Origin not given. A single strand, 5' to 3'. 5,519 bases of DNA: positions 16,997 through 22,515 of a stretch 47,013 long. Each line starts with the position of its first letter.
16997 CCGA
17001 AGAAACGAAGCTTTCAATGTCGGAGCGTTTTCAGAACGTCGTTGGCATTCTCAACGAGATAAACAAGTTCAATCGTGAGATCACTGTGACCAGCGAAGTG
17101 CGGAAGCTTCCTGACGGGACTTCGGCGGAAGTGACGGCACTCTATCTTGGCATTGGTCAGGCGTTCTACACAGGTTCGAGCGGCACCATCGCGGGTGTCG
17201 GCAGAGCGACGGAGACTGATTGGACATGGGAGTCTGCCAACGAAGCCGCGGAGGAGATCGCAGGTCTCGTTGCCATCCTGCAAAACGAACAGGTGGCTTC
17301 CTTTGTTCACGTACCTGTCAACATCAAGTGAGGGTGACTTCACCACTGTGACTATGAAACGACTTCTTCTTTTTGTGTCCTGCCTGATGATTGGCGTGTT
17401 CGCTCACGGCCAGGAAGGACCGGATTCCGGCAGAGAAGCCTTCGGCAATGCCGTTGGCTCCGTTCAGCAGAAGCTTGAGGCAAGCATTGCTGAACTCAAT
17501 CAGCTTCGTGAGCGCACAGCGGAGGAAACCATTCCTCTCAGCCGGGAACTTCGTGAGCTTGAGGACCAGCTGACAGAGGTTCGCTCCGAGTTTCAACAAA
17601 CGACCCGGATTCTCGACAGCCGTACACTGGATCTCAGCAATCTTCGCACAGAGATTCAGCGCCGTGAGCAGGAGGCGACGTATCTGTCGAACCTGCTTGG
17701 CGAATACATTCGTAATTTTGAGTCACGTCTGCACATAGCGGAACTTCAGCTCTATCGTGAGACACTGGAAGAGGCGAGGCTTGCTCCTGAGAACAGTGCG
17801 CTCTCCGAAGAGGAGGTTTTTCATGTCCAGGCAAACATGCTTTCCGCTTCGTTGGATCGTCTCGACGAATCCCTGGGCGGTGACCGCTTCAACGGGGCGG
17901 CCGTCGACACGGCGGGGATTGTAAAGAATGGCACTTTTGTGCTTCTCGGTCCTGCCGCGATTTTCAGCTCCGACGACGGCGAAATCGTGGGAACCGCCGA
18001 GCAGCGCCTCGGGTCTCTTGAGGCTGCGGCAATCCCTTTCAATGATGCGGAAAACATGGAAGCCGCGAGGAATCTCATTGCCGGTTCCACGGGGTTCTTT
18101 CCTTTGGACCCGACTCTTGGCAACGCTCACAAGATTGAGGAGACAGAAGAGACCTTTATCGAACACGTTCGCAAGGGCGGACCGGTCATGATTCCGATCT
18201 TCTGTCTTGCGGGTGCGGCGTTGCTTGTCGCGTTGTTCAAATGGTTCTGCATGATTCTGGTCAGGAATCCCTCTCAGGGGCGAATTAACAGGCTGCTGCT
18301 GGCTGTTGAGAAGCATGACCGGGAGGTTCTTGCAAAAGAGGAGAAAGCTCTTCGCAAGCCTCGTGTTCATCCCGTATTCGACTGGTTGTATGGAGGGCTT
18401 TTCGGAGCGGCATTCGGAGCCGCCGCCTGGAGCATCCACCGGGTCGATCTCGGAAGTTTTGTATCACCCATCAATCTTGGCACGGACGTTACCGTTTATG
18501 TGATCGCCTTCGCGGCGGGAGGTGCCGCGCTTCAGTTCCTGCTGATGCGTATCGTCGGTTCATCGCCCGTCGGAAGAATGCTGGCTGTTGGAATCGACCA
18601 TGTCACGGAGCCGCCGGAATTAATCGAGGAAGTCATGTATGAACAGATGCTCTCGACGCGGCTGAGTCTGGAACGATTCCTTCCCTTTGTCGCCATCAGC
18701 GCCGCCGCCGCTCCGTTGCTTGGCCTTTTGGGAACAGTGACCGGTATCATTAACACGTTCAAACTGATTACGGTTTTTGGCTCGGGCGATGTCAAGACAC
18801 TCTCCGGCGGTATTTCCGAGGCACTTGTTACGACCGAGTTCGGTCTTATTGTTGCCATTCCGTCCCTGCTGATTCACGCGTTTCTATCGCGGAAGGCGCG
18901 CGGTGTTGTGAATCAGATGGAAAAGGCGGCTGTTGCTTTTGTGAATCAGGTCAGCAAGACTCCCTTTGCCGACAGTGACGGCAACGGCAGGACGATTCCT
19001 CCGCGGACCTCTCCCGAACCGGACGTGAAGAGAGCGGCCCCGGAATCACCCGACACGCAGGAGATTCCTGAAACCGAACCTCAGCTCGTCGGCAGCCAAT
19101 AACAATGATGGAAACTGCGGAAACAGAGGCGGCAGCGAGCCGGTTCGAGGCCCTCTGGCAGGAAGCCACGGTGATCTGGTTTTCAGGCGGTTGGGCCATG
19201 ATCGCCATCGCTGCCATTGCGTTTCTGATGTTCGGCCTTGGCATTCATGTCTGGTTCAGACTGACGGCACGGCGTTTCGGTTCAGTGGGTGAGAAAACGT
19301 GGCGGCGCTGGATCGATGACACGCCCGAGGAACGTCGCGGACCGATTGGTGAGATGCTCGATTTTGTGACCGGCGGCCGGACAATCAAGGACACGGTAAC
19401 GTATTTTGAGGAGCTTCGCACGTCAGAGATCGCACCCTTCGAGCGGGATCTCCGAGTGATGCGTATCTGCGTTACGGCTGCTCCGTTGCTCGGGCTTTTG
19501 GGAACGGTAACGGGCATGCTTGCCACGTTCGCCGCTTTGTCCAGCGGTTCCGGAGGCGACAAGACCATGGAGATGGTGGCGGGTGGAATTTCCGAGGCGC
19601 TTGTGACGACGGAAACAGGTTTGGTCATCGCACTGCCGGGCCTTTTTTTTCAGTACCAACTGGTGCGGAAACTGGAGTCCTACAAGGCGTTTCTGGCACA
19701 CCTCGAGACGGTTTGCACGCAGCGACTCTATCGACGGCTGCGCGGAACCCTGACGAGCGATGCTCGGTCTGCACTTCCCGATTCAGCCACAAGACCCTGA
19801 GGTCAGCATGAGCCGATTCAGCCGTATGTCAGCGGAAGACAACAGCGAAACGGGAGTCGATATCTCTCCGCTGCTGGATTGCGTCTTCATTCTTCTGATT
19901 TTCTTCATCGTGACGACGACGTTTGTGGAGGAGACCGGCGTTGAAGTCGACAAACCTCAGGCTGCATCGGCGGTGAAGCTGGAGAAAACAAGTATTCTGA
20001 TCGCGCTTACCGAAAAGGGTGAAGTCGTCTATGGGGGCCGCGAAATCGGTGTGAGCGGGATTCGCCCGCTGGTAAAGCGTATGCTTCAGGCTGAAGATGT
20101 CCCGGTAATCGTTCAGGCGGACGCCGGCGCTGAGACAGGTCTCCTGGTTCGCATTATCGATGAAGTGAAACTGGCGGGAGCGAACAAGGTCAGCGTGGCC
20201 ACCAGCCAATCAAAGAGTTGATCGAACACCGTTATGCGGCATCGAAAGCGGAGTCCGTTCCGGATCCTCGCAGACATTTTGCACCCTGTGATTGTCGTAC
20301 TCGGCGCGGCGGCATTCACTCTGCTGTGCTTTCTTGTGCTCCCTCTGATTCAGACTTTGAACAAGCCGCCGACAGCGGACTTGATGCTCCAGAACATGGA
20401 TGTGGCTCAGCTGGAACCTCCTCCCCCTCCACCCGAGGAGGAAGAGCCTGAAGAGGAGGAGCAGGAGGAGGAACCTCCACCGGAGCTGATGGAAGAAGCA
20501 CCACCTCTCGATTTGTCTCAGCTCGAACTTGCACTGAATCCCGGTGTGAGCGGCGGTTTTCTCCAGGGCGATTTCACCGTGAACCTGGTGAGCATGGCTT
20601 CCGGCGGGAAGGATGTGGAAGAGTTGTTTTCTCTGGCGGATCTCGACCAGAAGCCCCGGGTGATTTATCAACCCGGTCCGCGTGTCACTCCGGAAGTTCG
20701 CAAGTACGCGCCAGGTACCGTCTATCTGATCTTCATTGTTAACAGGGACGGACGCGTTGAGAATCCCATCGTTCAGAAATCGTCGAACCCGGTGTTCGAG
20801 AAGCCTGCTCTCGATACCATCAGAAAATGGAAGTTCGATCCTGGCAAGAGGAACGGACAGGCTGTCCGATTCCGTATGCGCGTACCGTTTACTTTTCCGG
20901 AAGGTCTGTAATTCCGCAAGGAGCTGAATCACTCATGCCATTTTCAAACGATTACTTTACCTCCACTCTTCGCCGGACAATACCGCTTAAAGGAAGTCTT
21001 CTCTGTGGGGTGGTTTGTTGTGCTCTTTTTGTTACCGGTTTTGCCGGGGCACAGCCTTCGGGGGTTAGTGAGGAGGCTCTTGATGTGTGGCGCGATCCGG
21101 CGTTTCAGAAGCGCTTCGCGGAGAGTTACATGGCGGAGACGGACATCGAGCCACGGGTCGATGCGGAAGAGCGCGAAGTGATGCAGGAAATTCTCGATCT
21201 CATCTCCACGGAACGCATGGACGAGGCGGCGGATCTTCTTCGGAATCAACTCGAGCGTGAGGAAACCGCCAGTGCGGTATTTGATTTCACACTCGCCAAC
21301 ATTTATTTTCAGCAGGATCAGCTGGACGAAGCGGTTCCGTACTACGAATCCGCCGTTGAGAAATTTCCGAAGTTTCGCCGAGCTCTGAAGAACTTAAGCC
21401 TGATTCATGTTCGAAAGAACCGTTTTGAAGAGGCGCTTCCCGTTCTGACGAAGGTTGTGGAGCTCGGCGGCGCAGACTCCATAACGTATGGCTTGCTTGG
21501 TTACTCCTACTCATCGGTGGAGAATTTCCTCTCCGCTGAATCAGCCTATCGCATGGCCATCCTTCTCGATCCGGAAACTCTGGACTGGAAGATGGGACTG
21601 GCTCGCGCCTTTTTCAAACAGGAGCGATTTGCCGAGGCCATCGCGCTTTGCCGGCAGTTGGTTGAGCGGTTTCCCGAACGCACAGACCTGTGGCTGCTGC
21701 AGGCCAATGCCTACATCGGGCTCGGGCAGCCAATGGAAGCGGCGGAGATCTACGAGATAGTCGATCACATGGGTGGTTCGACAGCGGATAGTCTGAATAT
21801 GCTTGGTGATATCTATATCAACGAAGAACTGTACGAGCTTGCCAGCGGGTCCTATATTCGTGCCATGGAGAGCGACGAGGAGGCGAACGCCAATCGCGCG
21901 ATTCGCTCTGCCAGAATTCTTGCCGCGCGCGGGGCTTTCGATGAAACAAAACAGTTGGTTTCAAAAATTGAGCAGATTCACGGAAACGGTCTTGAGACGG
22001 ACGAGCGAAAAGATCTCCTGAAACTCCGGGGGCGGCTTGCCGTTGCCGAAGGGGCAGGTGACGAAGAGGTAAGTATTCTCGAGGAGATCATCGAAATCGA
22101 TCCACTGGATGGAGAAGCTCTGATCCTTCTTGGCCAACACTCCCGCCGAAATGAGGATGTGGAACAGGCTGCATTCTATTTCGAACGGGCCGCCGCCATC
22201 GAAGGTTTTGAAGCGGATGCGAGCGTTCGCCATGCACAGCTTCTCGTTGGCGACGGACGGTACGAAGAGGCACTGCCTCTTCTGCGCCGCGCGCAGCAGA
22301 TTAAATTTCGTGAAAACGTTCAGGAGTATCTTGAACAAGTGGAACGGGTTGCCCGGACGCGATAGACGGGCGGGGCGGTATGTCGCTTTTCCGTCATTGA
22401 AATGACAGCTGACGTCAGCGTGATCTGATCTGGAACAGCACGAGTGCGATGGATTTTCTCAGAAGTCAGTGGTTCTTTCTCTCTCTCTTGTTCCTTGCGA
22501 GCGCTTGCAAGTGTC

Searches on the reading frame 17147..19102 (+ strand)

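Call 16: search_protein_families(library=pfam, proteins=[window:17147-19102:+], max_evalue=0.001)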
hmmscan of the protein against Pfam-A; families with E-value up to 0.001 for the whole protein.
window:17147-19102:+ (651 aa): 3 families
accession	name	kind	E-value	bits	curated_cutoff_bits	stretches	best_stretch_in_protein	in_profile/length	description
PF01618.21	MotA_ExbB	-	2.7e-29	101.9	22.9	1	473-592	4-126/127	MotA/TolQ/ExbB proton channel family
PF11932.13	DUF3450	-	0.00048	19.9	32.6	1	101-190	19-108/241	Protein of unknown function (DUF3450)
PF06818.20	Fez1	-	0.00054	20.9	34.4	1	110-245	19-147/199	Fez1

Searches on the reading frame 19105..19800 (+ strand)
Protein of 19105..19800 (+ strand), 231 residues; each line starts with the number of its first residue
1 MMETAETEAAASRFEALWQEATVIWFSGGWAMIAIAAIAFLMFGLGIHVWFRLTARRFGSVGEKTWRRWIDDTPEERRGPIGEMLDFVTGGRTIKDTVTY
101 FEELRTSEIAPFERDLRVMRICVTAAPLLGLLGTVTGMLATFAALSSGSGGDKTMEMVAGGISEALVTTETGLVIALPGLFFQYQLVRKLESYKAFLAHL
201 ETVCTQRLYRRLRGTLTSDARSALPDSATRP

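Call 16: search_protein_families(library=pfam, proteins=[window:19105-19800:+], max_evalue=0.001)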
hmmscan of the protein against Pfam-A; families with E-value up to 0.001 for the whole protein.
window:19105-19800:+ (231 aa): 1 family
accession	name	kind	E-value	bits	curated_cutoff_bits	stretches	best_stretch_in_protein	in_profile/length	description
PF01618.21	MotA_ExbB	-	1e-21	77.4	22.9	1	101-192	31-120/127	MotA/TolQ/ExbB proton channel family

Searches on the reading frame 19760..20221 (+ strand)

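Call 16: search_protein_families(library=pfam, proteins=[window:19760-20221:+], max_evalue=0.001)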
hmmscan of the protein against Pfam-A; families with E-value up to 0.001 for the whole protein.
window:19760-20221:+ (153 aa): 1 family
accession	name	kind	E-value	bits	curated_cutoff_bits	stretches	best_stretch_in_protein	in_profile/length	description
PF02472.21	ExbD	-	4.6e-26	91.8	25.4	1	29-150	4-127/128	Biopolymer transport protein ExbD/TolR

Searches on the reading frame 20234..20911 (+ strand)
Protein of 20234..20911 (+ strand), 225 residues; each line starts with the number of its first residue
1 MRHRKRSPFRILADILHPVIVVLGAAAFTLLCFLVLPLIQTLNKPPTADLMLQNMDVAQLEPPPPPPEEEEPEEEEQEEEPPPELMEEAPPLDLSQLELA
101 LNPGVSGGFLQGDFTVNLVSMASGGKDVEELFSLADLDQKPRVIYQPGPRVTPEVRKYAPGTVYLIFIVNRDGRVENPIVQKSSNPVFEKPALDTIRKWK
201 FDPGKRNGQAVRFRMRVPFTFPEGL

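Call 56: search_protein_families(library=pfam, proteins=[window:20234-20911:+], max_evalue=0.001)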
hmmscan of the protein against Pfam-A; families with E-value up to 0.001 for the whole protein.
window:20234-20911:+ (225 aa): 1 family
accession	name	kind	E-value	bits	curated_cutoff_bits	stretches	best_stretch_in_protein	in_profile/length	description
PF03544.19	TonB_C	-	3.5e-15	56.6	24.6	1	160-221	15-77/79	Gram-negative bacterial TonB protein C-terminal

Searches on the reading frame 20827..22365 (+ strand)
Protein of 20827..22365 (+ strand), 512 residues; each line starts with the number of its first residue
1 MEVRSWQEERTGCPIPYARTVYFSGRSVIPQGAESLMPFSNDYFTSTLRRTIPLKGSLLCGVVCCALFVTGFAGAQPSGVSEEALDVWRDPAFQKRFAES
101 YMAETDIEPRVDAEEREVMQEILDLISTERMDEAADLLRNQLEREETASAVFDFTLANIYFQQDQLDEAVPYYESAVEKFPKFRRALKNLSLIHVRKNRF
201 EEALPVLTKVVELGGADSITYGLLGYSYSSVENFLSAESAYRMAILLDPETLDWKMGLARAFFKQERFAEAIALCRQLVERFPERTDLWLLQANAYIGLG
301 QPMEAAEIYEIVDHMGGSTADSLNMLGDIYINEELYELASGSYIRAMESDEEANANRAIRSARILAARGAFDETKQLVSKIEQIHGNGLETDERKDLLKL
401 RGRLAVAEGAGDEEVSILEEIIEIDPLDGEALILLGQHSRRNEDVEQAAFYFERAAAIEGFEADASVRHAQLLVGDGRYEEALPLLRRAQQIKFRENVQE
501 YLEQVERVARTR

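Call 16: search_protein_families(library=pfam, proteins=[window:20827-22365:+], max_evalue=0.001)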
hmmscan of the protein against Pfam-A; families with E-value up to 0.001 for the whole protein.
window:20827-22365:+ (512 aa): 22 families
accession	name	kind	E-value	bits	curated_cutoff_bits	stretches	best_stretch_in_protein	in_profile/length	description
PF13432.12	TPR_16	-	6.6e-28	97.2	32.7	2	224-284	3-63/65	Tetratricopeptide repeat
PF07719.23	TPR_2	-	1.1e-26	91.2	27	1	154-182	5-33/34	Tetratricopeptide repeat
PF00515.34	TPR_1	-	1.1e-24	85.6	27.8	1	156-183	7-34/34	Tetratricopeptide repeat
PF13181.12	TPR_8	-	5.3e-24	82.7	25.7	0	155-178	6-29/34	Tetratricopeptide repeat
PF14559.12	TPR_19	-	6.6e-23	81.3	25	3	263-310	2-49/68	Tetratricopeptide repeat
PF13428.12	TPR_14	-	6.5e-22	76.2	23.5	2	256-294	5-43/44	Tetratricopeptide repeat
PF13424.12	TPR_12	-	3e-19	69.4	30.1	1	155-213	8-74/77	Tetratricopeptide repeat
PF13176.12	TPR_7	-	6e-18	63.8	27.9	0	186-213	1-28/36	Tetratricopeptide repeat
PF25063.1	ARM_TT21_C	-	3.5e-15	56.9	35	1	98-284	2-196/209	Tetratricopeptide repeat protein 21 C-terminal ARM domain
PF13174.12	TPR_6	-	3.6e-13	49.7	26.3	0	258-284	6-32/33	Tetratricopeptide repeat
PF13431.12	TPR_17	-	7e-12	45.1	24.4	0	274-305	1-32/34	Tetratricopeptide repeat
PF12895.13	ANAPC3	-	8.6e-12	45.6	27.2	0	442-490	2-50/82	Anaphase-promoting complex, cyclosome, subunit 3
PF23914.1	TPR_CcmH_CycH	-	1.3e-11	45.1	42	0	217-315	49-150/158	Cytochrome c-type biogenesis protein H TPR domain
PF13374.12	TPR_10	-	5.9e-11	42.5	27.5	0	156-178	8-30/42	Tetratricopeptide repeat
PF20308.4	TPR-S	-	2.8e-08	34.7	27.6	0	166-227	2-60/102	Tetratricopeptide Repeats-Sensor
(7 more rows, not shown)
